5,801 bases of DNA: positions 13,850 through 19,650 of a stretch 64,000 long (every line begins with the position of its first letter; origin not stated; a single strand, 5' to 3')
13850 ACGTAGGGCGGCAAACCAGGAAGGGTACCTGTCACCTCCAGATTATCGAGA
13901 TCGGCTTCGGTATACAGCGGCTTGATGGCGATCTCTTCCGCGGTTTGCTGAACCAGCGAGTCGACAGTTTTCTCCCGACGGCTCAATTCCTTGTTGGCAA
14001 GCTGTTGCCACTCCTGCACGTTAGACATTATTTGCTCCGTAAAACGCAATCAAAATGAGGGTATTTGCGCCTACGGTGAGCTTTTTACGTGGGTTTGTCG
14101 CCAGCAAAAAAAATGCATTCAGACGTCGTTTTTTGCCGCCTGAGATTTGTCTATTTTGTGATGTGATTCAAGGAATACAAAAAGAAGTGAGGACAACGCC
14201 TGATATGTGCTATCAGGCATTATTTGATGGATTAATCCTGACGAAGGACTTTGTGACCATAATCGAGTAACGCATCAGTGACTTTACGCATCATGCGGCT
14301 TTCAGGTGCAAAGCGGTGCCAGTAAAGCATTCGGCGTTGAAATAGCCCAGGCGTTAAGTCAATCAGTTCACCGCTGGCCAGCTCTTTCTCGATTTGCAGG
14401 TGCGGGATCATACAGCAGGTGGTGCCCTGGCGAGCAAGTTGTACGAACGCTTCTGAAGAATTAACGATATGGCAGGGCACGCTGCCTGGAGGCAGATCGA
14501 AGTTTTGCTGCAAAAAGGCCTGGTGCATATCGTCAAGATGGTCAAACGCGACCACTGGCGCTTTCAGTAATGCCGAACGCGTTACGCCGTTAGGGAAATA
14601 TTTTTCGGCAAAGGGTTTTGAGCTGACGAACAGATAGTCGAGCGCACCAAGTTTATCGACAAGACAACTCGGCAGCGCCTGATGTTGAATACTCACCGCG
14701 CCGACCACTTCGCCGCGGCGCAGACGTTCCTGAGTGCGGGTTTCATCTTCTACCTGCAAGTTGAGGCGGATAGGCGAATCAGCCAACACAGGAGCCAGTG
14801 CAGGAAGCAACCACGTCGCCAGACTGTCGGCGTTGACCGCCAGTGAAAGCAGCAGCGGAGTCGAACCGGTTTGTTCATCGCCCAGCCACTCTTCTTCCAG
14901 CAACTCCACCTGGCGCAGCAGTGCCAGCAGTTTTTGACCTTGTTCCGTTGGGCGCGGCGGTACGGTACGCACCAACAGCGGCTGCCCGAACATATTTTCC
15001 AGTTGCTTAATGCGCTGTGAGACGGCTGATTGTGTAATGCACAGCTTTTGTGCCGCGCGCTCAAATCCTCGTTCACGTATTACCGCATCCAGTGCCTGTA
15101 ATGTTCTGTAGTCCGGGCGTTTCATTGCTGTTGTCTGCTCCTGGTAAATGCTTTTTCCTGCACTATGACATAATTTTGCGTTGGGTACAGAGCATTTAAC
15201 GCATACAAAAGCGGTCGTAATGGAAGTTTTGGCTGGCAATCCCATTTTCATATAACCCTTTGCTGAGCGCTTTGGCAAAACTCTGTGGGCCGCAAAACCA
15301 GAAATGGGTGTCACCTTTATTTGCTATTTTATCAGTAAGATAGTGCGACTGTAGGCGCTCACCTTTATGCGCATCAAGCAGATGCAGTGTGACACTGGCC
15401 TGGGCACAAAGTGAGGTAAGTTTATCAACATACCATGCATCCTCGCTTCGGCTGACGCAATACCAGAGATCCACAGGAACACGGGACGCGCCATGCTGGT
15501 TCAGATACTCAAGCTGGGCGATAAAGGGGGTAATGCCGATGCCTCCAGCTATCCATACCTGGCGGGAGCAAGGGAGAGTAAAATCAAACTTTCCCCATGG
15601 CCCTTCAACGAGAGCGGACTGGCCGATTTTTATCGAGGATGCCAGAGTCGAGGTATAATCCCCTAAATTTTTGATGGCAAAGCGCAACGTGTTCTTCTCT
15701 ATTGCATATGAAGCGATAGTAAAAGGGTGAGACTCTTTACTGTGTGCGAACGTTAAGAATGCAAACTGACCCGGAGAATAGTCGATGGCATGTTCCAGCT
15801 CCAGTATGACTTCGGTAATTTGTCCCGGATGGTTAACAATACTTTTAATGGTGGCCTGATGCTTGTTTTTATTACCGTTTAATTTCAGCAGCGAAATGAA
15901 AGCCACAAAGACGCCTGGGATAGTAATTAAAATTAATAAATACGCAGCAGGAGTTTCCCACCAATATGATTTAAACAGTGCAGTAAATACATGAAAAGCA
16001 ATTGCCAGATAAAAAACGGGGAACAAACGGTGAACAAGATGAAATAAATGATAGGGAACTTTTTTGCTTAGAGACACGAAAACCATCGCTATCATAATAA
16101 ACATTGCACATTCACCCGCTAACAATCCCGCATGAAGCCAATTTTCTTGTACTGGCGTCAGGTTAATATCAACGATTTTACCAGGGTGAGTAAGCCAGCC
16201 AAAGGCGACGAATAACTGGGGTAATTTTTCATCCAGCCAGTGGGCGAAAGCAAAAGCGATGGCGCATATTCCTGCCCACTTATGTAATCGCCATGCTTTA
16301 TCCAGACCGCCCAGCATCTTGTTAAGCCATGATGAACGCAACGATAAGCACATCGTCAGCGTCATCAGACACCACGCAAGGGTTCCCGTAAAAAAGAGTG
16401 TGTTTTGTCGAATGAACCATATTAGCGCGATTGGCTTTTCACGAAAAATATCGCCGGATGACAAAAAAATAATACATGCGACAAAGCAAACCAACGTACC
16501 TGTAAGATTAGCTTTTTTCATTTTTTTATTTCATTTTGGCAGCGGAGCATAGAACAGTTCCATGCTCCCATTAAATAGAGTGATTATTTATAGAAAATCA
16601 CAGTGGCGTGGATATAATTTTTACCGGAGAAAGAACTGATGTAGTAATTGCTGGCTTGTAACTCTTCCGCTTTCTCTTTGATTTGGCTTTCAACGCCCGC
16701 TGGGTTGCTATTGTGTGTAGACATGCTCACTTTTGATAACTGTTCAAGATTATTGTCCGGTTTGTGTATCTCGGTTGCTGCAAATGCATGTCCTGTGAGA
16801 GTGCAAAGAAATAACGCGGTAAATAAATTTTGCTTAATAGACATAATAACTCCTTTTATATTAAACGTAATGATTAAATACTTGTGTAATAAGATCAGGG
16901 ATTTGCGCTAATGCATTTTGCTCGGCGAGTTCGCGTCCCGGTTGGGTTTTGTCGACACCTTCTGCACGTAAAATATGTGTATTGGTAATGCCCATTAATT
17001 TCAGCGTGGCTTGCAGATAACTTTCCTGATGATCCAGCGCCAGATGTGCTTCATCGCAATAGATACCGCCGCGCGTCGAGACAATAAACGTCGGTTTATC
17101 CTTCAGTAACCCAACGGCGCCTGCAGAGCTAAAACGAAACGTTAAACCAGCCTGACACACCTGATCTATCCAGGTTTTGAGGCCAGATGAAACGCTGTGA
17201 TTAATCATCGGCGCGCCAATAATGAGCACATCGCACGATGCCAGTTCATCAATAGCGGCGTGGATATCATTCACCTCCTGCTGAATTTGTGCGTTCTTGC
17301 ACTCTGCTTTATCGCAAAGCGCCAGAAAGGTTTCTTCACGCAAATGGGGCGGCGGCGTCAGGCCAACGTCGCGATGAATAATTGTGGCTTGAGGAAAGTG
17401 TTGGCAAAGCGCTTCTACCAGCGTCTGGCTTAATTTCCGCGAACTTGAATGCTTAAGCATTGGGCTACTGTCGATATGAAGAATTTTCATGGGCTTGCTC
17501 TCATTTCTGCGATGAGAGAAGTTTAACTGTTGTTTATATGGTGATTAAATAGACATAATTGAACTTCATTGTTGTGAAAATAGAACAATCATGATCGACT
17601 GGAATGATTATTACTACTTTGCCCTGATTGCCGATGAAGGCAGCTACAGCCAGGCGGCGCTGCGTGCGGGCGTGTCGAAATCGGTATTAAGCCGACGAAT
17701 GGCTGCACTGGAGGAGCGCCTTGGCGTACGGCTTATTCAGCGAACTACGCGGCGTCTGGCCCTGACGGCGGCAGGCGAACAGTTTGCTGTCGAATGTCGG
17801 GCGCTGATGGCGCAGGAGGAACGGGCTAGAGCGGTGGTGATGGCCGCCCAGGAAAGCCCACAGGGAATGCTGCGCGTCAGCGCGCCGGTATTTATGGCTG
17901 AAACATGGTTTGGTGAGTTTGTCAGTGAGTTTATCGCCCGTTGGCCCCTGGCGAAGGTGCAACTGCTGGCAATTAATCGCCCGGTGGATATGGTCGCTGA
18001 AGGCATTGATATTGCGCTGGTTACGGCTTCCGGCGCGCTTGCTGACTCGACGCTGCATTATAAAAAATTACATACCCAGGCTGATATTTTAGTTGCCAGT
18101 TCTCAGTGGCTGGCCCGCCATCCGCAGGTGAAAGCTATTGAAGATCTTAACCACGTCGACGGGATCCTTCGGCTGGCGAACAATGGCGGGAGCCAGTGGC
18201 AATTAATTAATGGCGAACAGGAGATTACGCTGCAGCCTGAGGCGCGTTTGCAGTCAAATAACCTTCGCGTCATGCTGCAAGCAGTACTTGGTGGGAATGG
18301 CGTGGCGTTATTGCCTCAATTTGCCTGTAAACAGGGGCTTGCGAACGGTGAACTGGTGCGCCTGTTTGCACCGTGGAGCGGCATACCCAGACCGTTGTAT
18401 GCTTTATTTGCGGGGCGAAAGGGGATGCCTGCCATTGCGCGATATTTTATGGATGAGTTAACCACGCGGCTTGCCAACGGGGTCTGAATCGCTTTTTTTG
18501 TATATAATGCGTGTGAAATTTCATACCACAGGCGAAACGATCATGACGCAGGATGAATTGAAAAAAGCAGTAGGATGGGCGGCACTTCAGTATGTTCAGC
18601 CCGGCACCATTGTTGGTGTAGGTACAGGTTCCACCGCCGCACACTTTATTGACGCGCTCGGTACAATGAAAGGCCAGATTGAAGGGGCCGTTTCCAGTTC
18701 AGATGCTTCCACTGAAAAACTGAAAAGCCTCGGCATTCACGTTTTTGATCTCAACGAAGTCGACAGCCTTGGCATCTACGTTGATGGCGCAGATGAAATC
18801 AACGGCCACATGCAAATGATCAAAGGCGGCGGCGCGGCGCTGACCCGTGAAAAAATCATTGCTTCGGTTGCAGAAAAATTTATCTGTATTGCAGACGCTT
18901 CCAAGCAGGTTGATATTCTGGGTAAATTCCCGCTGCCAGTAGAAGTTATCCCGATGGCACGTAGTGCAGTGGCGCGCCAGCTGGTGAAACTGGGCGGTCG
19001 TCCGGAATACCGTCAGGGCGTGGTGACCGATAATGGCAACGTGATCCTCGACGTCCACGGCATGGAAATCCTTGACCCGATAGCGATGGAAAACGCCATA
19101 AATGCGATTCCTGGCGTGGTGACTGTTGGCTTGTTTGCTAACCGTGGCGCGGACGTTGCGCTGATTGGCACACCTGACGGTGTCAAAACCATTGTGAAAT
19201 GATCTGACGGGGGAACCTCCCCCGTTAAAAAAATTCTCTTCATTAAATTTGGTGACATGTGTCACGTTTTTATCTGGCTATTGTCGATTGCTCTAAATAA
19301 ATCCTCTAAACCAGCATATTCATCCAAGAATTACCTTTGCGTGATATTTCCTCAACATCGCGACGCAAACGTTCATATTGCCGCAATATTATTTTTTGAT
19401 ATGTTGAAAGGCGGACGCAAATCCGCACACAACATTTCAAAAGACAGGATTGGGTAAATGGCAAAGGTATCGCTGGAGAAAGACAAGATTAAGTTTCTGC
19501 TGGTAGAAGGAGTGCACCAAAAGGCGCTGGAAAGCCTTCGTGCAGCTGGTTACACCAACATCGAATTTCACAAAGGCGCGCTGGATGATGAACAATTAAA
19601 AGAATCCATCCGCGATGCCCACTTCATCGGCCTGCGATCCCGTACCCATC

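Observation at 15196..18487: Uncharacterised four-gene redox module inserted between argP and rpiA (LysR regulator divergent from AzoR-like flavoprotein, DUF1471 secreted protein and NOX-type membrane flavocytochrome)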

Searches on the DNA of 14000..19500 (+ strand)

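Call 3: search_dna_similar(query=window:14000-19500:+, collection=ecoli_genomes, mode=near, max_rows=30, rows=spread)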
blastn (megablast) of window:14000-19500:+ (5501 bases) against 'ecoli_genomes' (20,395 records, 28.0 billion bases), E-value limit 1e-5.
Records with a match: 5425; places in all: 5430; records where one place covers at least 80% of the query: 239.
Genomes with a match: 5425 of 5426; with a place that covers at least 80% of the query: 239. Places per genome that has any: lowest 1, median 1, highest 2. On chromosomes: 5429 places; on plasmids: 1.
Best place of each record, by identity: >=99% 1930; 95-99% 3495.
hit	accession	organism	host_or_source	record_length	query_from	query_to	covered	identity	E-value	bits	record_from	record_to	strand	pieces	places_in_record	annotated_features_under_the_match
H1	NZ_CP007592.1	Escherichia coli O157:H16 strain Santai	duck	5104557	1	5501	100%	100.0%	0e+0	10159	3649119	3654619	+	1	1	ferredoxin reductase family protein | LysR substrate-binding domain-containing protein | argP: DNA-binding transcriptional regulator ArgP | rpiA: ribose-5-phosphate isomerase RpiA | FMN-dependent NADH-azoreductase | and 3 other names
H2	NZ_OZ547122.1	Escherichia coli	Homo sapiens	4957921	1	5501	100%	96.5%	0e+0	9107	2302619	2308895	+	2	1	LysR family transcriptional regulator | argP: DNA-binding transcriptional regulator ArgP | FAD-binding oxidoreductase | IS1 family transposase | rpiA: ribose-5-phosphate isomerase RpiA | and 5 other names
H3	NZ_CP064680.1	Escherichia coli K-12 strain CETR1G40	not applicable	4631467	1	5501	45%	99.1%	0e+0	4409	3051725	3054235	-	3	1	argP: DNA-binding transcriptional regulator ArgP | rpiA: ribose-5-phosphate isomerase RpiA | LysR substrate-binding domain-containing protein | serA: phosphoglycerate dehydrogenase | scpA: methylmalonyl-CoA mutase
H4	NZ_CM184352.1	Escherichia coli strain ES2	Aquarana catesbeiana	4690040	1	5501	44%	99.3%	0e+0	4421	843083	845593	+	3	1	argP: DNA-binding transcriptional regulator ArgP | rpiA: ribose-5-phosphate isomerase RpiA | LysR substrate-binding domain-containing protein | serA: phosphoglycerate dehydrogenase | scpA: methylmalonyl-CoA mutase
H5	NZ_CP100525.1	Escherichia coli strain LH13-b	Gallus gallus domesticus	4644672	1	5501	44%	99.2%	0e+0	4409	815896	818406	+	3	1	argP: DNA-binding transcriptional regulator ArgP | rpiA: ribose-5-phosphate isomerase RpiA | LysR substrate-binding domain-containing protein | serA: phosphoglycerate dehydrogenase | scpA: methylmalonyl-CoA mutase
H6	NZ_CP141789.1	Escherichia coli strain K194T1-1017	-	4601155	1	5501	44%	99.2%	0e+0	4409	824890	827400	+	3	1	argP: DNA-binding transcriptional regulator ArgP | rpiA: ribose-5-phosphate isomerase RpiA | LysR substrate-binding domain-containing protein | serA: phosphoglycerate dehydrogenase | scpA: methylmalonyl-CoA mutase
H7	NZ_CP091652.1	Escherichia coli strain KMi025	river water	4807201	1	5501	45%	99.0%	0e+0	4392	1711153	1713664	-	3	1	argP: DNA-binding transcriptional regulator ArgP | rpiA: ribose-5-phosphate isomerase RpiA | hypothetical protein | serA: phosphoglycerate dehydrogenase | scpA: methylmalonyl-CoA mutase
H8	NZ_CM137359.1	Escherichia coli strain BL21 Star (DE3) gor KO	genetically engineered Invitrogen ...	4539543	1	5501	45%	99.0%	0e+0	4387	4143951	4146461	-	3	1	argP: DNA-binding transcriptional regulator ArgP | rpiA: ribose-5-phosphate isomerase RpiA | type 2 periplasmic-binding domain-containing protein | serA: phosphoglycerate dehydrogenase | scpA: methylmalonyl-CoA mutase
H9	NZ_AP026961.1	Escherichia coli strain EC20-72C-1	Anabas testudineus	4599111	1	5501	44%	99.1%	0e+0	4392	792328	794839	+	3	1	argP: DNA-binding transcriptional regulator ArgP | rpiA: ribose-5-phosphate isomerase RpiA | hypothetical protein | serA: phosphoglycerate dehydrogenase | scpA: methylmalonyl-CoA mutase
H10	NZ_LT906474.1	Escherichia coli strain NCTC122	-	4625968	1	5501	44%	99.0%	0e+0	4387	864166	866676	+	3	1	argP: DNA-binding transcriptional regulator ArgP | rpiA: ribose-5-phosphate isomerase RpiA | type 2 periplasmic-binding domain-containing protein | serA: phosphoglycerate dehydrogenase | scpA: methylmalonyl-CoA mutase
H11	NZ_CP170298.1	Escherichia coli strain BKQWHE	Homo sapiens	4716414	1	5501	45%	98.9%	0e+0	4371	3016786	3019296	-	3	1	argP: DNA-binding transcriptional regulator ArgP | rpiA: ribose-5-phosphate isomerase RpiA | hypothetical protein | serA: phosphoglycerate dehydrogenase | scpA: methylmalonyl-CoA mutase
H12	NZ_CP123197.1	Escherichia coli strain C-SRM-3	wastewater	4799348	1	5501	44%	98.9%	0e+0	4370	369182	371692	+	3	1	argP: DNA-binding transcriptional regulator ArgP | rpiA: ribose-5-phosphate isomerase RpiA | hypothetical protein | serA: phosphoglycerate dehydrogenase | scpA: methylmalonyl-CoA mutase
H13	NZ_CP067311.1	Escherichia coli strain 027_SK3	waste water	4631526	1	5501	44%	98.8%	0e+0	4359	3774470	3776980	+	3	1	argP: DNA-binding transcriptional regulator ArgP | rpiA: ribose-5-phosphate isomerase RpiA | hypothetical protein | serA: phosphoglycerate dehydrogenase | scpA: methylmalonyl-CoA mutase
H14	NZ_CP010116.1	Escherichia coli strain C1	cow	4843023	1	5501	45%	98.2%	0e+0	4276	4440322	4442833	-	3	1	argP: DNA-binding transcriptional regulator ArgP | rpiA: ribose-5-phosphate isomerase RpiA | hypothetical protein | serA: phosphoglycerate dehydrogenase | scpA: methylmalonyl-CoA mutase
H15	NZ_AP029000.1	Escherichia coli strain GU2018_CL13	Homo sapiens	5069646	1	5501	45%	97.6%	0e+0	4206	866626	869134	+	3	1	argP: DNA-binding transcriptional regulator ArgP | rpiA: ribose-5-phosphate isomerase RpiA | LysR substrate-binding domain-containing protein | serA: phosphoglycerate dehydrogenase | methylmalonyl-CoA mutase family protein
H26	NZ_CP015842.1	Escherichia coli O157:H7 strain FRIK2533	water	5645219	1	5501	42%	98.7%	0e+0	4120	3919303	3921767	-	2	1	argP: DNA-binding transcriptional regulator ArgP | rpiA: ribose-5-phosphate isomerase RpiA | serA: phosphoglycerate dehydrogenase | scpA: methylmalonyl-CoA mutase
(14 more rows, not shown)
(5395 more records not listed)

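Call 5: get_annotated_region(hit=H1, flank=3000)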
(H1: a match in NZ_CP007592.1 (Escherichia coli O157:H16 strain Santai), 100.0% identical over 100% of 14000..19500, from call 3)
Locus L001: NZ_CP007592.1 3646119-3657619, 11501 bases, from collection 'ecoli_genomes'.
description: Escherichia coli O157:H16 strain Santai chromosome, complete genome
organism: Escherichia coli O157:H16 strain Santai (NCBI taxid 930406)
replicon: chromosome; assembly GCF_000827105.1
host: duck; source: rectum of clinical healthy adult laying duck; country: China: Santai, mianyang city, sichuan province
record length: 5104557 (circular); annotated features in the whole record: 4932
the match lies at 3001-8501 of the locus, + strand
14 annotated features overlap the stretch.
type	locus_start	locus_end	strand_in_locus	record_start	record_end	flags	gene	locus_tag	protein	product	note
CDS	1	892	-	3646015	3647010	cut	meaB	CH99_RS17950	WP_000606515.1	methylmalonyl Co-A mutase-associated GTPase MeaB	-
CDS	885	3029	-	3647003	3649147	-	scpA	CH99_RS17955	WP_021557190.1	methylmalonyl-CoA mutase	-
CDS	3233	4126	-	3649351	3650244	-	argP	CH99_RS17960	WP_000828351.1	DNA-binding transcriptional regulator ArgP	-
CDS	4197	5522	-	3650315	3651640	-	-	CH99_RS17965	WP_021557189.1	ferredoxin reductase family protein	-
CDS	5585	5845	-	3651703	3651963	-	-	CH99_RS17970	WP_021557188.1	DUF1471 domain-containing protein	-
CDS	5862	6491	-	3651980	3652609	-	-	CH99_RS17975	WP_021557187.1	FMN-dependent NADH-azoreductase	-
CDS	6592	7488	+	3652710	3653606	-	-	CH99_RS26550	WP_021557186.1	LysR substrate-binding domain-containing protein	-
CDS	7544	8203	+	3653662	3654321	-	rpiA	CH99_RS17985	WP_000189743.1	ribose-5-phosphate isomerase RpiA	-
CDS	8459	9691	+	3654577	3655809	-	serA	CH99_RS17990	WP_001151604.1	phosphoglycerate dehydrogenase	-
CDS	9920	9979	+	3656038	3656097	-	ibsC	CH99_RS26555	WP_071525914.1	type I toxin-antitoxin system toxin IbsC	-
CDS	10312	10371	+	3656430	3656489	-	ibsC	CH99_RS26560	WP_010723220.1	type I toxin-antitoxin system toxin IbsC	-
CDS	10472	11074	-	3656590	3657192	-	fau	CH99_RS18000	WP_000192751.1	5-formyltetrahydrofolate cyclo-ligase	-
ncRNA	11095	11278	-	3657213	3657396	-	ssrS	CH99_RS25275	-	6S RNA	-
CDS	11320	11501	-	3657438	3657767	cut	zapA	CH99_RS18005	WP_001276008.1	cell division protein ZapA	-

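Call 6: get_annotated_region(hit=H3, flank=1000)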
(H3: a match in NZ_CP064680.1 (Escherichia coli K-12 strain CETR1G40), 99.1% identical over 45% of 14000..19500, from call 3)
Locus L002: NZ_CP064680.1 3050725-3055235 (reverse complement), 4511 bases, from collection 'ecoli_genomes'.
description: Escherichia coli K-12 strain CETR1G40 chromosome, complete genome
organism: Escherichia coli K-12 strain CETR1G40 (NCBI taxid 83333)
replicon: chromosome; assembly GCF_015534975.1
host: not applicable; source: -; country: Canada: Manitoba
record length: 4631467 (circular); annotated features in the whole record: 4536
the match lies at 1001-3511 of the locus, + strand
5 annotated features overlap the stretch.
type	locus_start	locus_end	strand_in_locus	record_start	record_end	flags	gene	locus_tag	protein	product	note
CDS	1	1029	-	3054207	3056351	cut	scpA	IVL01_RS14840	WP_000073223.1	methylmalonyl-CoA mutase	-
CDS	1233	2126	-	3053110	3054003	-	argP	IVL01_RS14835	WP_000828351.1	DNA-binding transcriptional regulator ArgP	-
CDS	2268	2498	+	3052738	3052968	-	-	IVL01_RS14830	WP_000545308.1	LysR substrate-binding domain-containing protein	-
CDS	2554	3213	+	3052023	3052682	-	rpiA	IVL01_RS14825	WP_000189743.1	ribose-5-phosphate isomerase RpiA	-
CDS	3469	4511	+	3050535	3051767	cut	serA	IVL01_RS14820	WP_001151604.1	phosphoglycerate dehydrogenase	-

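Call 7: get_annotated_region(hit=H26, flank=1000)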
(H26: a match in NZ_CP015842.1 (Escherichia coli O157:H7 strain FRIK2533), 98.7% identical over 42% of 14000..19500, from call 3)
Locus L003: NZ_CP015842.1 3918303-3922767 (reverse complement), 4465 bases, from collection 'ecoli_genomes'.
description: Escherichia coli O157:H7 strain FRIK2533 chromosome, complete genome
organism: Escherichia coli O157:H7 strain FRIK2533 (NCBI taxid 83334)
replicon: chromosome; assembly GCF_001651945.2
host: -; source: water; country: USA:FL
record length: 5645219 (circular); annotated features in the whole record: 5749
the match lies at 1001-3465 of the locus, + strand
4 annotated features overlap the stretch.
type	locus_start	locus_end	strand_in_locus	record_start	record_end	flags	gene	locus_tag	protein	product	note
CDS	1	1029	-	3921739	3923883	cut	scpA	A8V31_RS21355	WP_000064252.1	methylmalonyl-CoA mutase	-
CDS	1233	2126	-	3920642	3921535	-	argP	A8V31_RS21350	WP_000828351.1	DNA-binding transcriptional regulator ArgP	-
CDS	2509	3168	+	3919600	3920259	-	rpiA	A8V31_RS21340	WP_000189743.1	ribose-5-phosphate isomerase RpiA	-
CDS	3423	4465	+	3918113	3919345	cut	serA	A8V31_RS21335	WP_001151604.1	phosphoglycerate dehydrogenase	-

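Call 29: search_dna_similar(query=window:15190-18290:+, collection=ecoli_genomes, mode=near, max_rows=40, rows=spread)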
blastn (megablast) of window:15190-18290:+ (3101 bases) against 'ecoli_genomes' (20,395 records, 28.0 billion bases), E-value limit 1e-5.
Records with a match: 3894; places in all: 3896; records where one place covers at least 80% of the query: 232.
Genomes with a match: 3894 of 5426; with a place that covers at least 80% of the query: 232. Places per genome that has any: lowest 1, median 1, highest 2. On chromosomes: 3896 places; on plasmids: 0.
Best place of each record, by identity: >=99% 12; 95-99% 229; 90-95% 3631; 80-90% 22.
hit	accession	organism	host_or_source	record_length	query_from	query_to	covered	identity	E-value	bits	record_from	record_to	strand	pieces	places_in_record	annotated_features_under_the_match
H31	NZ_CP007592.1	Escherichia coli O157:H16 strain Santai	duck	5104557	1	3101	100%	100.0%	0e+0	5727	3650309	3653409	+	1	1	ferredoxin reductase family protein | LysR substrate-binding domain-containing protein | FMN-dependent NADH-azoreductase | DUF1471 domain-containing protein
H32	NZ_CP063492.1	Escherichia coli strain EF5-18-41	Gallus gallus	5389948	1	3101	100%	95.5%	0e+0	4944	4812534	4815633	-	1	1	ferredoxin reductase family protein | LysR family transcriptional regulator | FMN-dependent NADH-azoreductase | DUF1471 domain-containing protein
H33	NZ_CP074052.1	Escherichia coli strain PD23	Pig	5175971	1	3101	100%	95.1%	0e+0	4883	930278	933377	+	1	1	ferredoxin reductase family protein | LysR family transcriptional regulator | FMN-dependent NADH-azoreductase | YdgH/BhsA/McbA family protein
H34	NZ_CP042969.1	Escherichia coli strain CFSAN061769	missing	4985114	1698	1759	2%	90.3%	5e-11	81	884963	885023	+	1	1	hypothetical protein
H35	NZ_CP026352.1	Escherichia coli strain 4FA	not applicable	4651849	1698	1759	2%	90.3%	5e-11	81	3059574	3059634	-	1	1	LysR substrate-binding domain-containing protein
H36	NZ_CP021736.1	Escherichia coli strain AR_0150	missing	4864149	1698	1759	2%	90.3%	5e-11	81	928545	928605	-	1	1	LysR substrate-binding domain-containing protein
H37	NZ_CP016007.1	Escherichia coli strain NGF1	Mus musculus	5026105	1698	1759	2%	90.3%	5e-11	81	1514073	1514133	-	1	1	LysR substrate-binding domain-containing protein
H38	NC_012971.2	Escherichia coli BL21(DE3) strain BL21(DE3)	-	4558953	1698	1759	2%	90.3%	5e-11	81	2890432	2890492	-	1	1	hypothetical protein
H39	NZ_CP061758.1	Escherichia coli O68:H12 strain 97.3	Bos taurus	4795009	1698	1759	2%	90.3%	5e-11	81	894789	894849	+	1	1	hypothetical protein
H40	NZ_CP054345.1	Escherichia coli strain SCU-176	Homo sapiens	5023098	1698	1759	2%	90.3%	5e-11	81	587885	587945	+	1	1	LysR substrate-binding domain-containing protein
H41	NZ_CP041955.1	Escherichia coli strain EC2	Homo sapiens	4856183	1698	1759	2%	90.3%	5e-11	81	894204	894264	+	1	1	LysR substrate-binding domain-containing protein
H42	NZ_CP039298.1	Escherichia coli strain PigCaeca_1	pig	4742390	1698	1759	2%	90.3%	5e-11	81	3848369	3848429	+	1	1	LysR substrate-binding domain-containing protein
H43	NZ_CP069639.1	Escherichia coli strain SSGNw1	not applicable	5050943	1698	1759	2%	90.3%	5e-11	81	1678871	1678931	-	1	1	LysR substrate-binding domain-containing protein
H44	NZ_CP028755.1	Escherichia coli strain A20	Mexican long-nosed bat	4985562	1698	1759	2%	90.3%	5e-11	81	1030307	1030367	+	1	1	LysR substrate-binding domain-containing protein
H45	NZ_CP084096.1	Escherichia coli O78 strain 3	Homo sapiens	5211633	1698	1759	2%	90.3%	5e-11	81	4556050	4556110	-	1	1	hypothetical protein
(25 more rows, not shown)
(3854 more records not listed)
